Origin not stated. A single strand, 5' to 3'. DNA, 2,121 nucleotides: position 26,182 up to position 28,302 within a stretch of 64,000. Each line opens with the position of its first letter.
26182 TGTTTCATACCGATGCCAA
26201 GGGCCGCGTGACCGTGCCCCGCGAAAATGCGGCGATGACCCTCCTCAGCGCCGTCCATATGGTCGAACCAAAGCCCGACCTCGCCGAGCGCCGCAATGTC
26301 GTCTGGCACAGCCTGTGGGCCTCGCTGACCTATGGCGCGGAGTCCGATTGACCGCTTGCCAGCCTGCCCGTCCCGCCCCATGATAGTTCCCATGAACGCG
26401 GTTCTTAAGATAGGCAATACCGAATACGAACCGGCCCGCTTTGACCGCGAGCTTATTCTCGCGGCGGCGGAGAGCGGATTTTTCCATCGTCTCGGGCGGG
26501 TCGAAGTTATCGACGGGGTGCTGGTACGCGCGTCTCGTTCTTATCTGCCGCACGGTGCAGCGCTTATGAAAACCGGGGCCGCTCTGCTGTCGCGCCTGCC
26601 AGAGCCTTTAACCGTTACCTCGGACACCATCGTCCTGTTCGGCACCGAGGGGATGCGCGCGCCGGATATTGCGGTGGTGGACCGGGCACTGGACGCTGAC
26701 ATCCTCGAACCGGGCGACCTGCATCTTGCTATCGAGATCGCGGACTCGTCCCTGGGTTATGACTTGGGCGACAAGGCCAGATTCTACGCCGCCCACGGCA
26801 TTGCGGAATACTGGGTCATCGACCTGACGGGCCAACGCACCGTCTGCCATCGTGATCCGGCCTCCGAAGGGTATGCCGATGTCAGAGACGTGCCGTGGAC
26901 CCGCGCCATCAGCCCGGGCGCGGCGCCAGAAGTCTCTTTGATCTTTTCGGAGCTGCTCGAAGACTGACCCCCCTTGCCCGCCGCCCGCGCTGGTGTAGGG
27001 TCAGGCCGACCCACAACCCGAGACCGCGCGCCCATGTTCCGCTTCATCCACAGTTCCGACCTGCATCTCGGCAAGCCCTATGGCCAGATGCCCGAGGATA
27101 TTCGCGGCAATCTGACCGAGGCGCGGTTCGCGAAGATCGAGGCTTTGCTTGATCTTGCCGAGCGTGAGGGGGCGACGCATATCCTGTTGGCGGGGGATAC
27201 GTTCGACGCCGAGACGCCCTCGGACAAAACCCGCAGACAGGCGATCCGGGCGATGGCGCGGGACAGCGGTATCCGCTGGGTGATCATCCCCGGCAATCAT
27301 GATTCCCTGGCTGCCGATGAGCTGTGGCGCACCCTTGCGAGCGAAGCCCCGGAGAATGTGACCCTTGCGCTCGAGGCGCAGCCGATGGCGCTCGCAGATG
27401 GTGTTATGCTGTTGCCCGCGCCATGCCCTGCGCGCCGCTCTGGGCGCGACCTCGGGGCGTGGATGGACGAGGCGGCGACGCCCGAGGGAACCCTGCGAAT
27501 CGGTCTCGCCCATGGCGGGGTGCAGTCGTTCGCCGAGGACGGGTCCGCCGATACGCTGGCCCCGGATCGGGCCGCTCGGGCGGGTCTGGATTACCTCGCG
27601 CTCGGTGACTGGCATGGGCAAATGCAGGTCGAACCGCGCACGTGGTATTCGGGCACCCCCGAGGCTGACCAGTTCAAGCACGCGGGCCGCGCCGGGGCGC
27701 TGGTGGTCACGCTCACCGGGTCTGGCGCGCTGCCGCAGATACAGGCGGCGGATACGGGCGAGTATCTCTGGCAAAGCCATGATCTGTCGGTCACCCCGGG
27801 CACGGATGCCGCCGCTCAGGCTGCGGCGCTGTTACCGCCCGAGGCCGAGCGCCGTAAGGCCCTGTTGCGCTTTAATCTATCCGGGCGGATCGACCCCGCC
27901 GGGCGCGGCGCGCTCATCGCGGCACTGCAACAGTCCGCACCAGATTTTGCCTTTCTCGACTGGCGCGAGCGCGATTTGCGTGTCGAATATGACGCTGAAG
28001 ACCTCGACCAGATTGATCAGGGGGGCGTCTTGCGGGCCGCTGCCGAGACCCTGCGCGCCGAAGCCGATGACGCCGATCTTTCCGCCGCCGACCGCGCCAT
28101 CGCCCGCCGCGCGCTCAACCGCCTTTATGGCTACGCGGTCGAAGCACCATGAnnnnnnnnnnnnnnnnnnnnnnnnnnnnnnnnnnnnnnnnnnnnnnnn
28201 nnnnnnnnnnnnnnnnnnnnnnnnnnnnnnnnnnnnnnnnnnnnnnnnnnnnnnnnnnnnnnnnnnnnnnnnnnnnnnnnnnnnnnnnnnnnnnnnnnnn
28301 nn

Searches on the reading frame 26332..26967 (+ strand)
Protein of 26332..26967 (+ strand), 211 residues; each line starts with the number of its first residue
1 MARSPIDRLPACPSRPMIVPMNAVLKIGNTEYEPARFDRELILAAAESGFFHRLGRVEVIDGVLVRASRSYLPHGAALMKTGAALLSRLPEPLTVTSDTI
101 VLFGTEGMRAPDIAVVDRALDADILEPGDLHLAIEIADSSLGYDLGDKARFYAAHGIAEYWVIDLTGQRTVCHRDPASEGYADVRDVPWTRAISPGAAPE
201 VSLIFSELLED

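Call 63: search_protein_families(library=pfam, proteins=[window:26332-26967:+], max_evalue=0.001)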
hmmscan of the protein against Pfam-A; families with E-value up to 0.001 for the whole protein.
window:26332-26967:+ (211 aa): 1 family
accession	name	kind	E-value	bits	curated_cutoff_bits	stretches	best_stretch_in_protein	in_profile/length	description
PF05685.18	Uma2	-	3.7e-21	75.8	27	1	52-186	10-151/172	Putative restriction endonuclease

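Call 69: search_protein_families(library=padloc, proteins=[window:26332-26967:+], max_evalue=0.001)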
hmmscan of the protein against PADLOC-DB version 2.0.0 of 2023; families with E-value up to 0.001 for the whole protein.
window:26332-26967:+ (211 aa): 3 families
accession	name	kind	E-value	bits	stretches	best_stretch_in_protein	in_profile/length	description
PDLC04833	PDC-S03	-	7.2e-08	30.1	1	56-169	39-165/207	-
PDLC04835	PDC-S03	-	2.4e-07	28.5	1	56-167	24-148/207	-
PDLC04832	PDC-S03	-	3.8e-07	28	1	56-168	24-145/188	-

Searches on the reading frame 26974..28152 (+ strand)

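Call 63: search_protein_families(library=pfam, proteins=[window:26974-28152:+], max_evalue=0.001)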
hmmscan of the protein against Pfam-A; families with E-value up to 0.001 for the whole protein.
window:26974-28152:+ (392 aa): 1 family
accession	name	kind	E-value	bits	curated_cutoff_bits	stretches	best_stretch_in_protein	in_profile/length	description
PF00149.33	Metallophos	-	4.2e-11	44.1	21.5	1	22-214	1-189/191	Calcineurin-like phosphoesterase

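Call 69: search_protein_families(library=padloc, proteins=[window:26974-28152:+], max_evalue=0.001)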
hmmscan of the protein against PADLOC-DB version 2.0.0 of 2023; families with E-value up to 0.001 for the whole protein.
window:26974-28152:+ (392 aa): 0 families
